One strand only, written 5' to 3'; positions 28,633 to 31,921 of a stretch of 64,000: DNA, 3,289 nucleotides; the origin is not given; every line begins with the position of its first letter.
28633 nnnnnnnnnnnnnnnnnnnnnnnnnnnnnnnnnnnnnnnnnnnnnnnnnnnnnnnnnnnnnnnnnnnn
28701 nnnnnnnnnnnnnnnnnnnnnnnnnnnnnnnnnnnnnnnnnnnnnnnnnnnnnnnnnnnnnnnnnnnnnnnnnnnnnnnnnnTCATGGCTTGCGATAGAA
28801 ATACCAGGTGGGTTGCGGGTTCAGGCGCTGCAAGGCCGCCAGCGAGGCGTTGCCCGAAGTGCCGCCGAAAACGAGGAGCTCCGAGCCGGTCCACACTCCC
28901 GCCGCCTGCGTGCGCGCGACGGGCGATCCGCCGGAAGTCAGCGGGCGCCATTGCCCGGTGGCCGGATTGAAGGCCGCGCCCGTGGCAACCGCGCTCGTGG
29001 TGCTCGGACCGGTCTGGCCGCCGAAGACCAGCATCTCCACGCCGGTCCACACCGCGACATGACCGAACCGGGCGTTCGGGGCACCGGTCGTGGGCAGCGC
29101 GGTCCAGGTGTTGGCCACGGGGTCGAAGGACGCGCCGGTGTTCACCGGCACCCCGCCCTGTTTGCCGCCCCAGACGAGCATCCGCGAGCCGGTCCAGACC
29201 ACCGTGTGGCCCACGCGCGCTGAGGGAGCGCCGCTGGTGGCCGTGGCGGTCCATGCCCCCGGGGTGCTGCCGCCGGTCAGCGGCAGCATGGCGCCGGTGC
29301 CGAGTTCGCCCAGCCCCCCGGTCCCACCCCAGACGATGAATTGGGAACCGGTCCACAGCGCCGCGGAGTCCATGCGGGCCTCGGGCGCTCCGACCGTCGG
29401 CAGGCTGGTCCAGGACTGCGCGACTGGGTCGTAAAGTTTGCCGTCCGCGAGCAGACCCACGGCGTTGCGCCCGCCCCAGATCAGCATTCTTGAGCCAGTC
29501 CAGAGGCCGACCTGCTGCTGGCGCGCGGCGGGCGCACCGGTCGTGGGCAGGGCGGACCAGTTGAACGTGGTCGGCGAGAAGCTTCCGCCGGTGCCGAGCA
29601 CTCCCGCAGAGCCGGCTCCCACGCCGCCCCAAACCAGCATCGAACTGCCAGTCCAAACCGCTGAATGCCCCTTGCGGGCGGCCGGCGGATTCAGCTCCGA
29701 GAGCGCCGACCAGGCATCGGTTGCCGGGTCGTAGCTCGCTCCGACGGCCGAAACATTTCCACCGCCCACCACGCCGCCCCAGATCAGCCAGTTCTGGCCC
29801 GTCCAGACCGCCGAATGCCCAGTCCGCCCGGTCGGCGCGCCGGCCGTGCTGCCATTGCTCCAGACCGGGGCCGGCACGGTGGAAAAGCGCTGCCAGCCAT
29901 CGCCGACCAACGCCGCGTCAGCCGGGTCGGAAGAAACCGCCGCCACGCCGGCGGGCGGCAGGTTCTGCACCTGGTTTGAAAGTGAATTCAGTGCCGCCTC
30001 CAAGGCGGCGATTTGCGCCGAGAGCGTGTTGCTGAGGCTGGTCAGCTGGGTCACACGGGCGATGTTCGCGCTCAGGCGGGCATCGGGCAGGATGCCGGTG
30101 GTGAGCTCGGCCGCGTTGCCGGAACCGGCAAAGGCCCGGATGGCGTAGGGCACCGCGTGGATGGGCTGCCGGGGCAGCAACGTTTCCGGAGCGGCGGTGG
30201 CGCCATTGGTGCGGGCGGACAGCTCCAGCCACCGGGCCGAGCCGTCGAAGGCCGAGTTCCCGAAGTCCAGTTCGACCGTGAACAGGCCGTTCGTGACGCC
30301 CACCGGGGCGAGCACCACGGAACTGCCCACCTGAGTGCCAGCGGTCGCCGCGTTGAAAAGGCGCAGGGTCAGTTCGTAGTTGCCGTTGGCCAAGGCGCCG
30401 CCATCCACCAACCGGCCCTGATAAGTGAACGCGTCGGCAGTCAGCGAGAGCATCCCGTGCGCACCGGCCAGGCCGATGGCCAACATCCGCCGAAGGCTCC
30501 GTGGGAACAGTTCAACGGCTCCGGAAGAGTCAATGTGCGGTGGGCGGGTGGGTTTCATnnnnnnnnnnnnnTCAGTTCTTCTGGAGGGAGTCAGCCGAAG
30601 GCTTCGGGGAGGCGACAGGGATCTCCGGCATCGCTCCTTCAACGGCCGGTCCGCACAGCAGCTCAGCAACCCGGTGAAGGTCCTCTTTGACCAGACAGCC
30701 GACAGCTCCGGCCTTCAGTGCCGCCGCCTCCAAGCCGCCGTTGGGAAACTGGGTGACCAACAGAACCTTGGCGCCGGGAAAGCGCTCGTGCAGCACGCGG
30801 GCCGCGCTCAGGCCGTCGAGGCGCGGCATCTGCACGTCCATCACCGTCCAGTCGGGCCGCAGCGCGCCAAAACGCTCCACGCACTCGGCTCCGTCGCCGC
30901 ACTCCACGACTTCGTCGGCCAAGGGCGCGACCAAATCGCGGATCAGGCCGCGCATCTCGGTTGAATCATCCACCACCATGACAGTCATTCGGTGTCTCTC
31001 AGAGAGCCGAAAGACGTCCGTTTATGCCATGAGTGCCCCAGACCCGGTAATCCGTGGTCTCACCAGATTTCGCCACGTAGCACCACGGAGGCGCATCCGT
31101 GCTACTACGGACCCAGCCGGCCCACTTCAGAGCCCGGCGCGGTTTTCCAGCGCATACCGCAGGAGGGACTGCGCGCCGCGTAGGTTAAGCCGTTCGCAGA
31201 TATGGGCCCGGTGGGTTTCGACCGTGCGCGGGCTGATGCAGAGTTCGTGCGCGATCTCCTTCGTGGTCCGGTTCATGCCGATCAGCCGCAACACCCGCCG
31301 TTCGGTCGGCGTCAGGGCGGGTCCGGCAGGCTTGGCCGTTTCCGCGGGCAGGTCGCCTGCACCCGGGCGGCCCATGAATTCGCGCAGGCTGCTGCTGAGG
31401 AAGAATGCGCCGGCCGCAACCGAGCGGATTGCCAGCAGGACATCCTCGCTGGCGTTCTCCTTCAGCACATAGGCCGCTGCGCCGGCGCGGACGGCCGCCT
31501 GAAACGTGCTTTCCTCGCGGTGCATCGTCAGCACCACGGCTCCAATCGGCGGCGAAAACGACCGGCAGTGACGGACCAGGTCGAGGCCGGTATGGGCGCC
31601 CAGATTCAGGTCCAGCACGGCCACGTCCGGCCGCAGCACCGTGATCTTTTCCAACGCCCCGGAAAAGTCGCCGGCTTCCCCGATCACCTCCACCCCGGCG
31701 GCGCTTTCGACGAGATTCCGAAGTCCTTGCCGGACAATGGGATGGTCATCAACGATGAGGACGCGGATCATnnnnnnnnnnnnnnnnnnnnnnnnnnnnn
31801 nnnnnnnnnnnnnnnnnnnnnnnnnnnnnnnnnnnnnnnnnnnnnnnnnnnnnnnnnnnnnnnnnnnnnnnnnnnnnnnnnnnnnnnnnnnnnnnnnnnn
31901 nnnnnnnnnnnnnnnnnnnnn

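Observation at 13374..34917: Two-component-linked operon of eight exported proteins built around a giant protein and phage-tail-fibre-like modules; no described system fits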

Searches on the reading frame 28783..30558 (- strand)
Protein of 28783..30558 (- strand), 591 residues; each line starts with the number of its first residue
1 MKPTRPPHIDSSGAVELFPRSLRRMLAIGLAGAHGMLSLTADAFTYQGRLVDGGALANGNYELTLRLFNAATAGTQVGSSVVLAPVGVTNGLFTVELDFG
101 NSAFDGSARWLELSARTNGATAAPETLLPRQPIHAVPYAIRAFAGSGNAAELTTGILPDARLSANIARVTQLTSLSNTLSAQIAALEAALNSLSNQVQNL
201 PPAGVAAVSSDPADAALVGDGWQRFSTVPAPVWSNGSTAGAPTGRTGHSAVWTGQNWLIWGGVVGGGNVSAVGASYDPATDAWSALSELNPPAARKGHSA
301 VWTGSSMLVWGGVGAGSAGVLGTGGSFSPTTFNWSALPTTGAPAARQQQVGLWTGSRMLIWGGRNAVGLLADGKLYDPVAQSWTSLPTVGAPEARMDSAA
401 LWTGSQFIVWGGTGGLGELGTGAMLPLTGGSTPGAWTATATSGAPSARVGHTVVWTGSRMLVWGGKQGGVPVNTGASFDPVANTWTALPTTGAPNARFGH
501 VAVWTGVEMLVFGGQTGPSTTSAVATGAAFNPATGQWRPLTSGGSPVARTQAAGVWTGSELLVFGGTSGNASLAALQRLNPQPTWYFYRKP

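Call 4: search_protein_families(library=pfam, proteins=[window:28783-30558:-], max_evalue=0.1)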
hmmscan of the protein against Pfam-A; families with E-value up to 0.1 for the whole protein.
window:28783-30558:- (591 aa): 9 families
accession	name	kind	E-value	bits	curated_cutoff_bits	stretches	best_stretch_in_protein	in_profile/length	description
PF24681.1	Kelch_KLHDC2_KLHL20_DRC7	-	5.5e-45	153.8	50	2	403-582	7-187/221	KLHDC2/KLHL20/DRC7 Kelch-repeats domain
PF24981.1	Beta-prop_ATRN-LZTR1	-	4.3e-27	95.5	50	2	435-570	134-283/289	Attractin/LZTR1 beta-propeller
PF01344.31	Kelch_1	-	2e-15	56.4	20.1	2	447-490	1-44/46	Kelch motif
PF13415.12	Kelch_3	-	1.1e-09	38.7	22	0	508-549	3-40/48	Galactose oxidase, central domain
PF13964.12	Kelch_6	-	1.4e-08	34.9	25.3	0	448-490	2-45/50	Kelch motif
PF13854.13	Kelch_HCF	-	5.7e-06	26.3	113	1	491-567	12-85/345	Host cell factor, Kelch-repeats domain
PF13418.12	Kelch_4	-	0.00027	21.2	21.6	1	496-542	1-46/49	Galactose oxidase, central domain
PF25210.1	Kelch_FKB95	-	0.00066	19.8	70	1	445-551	30-134/268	FKB95, Kelch-repeats domain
PF07646.21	Kelch_2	-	0.0031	17.9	21.3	0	355-389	11-47/48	Kelch motif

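Call 9: search_protein_families(library=ncbifam, proteins=[window:28783-30558:-], max_evalue=0.1)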
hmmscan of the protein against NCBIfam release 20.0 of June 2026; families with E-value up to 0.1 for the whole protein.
window:28783-30558:- (591 aa): 3 families
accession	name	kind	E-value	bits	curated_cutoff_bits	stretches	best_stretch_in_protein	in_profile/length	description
TIGR03548.1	mutarot_permut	subfamily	2.1e-08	33.6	243.2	1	457-579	123-244/323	cyclically-permuted mutarotase family protein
TIGR03547.1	muta_rot_YjhT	subfamily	1.6e-05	24.2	256.35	0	435-515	42-127/346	YjhT family mutarotase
NF010730.0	PRK14131.1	subfamily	0.0017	17.2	416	0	435-515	71-156/384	N-acetylneuraminate epimerase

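Call 10: search_protein_families(library=phrogs, proteins=[window:28783-30558:-], max_evalue=0.01)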
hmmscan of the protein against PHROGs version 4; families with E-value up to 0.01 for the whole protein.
window:28783-30558:- (591 aa): 2 families
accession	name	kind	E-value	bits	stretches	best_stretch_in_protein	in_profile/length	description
phrog_12615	-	unknown function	8.8e-11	42.5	1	240-413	32-200/290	-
phrog_11786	-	unknown function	0.0012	18.6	1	435-568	161-300/463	-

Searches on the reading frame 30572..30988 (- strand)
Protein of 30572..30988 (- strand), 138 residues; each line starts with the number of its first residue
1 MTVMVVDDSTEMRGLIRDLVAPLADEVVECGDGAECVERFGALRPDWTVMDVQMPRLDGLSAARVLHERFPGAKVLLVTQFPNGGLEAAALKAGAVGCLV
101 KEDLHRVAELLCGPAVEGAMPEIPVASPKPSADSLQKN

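Call 5: search_protein_families(library=pfam, proteins=[window:30572-30988:-], max_evalue=0.01)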
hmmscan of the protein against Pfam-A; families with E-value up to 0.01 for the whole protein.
window:30572-30988:- (138 aa): 1 family
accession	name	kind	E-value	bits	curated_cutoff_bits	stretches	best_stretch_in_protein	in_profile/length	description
PF00072.30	Response_reg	-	4.2e-18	66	30.2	1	3-102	1-100/111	Response regulator receiver domain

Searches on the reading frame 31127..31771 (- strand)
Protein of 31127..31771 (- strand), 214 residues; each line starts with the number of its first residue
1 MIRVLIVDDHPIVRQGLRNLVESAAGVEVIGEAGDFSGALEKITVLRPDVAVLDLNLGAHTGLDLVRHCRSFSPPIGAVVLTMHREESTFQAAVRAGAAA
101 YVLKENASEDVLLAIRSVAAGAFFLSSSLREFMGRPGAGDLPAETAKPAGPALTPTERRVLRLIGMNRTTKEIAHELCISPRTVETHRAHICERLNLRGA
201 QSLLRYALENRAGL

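Call 5: search_protein_families(library=pfam, proteins=[window:31127-31771:-], max_evalue=0.01)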
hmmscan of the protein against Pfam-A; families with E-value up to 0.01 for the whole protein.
window:31127-31771:- (214 aa): 4 families
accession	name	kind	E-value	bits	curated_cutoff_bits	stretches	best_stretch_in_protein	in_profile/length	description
PF00072.30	Response_reg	-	7.8e-22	78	30.2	1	4-115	1-110/111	Response regulator receiver domain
PF00196.25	GerE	-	5.9e-14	51.9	23.5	1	152-207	2-57/57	Bacterial regulatory proteins, luxR family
PF08281.18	Sigma70_r4_2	-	0.00031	20.8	25.7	1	152-194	10-53/54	Sigma-70, region 4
PF04545.22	Sigma70_r4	-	0.0046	16.9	24.1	1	152-194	4-47/50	Sigma-70, region 4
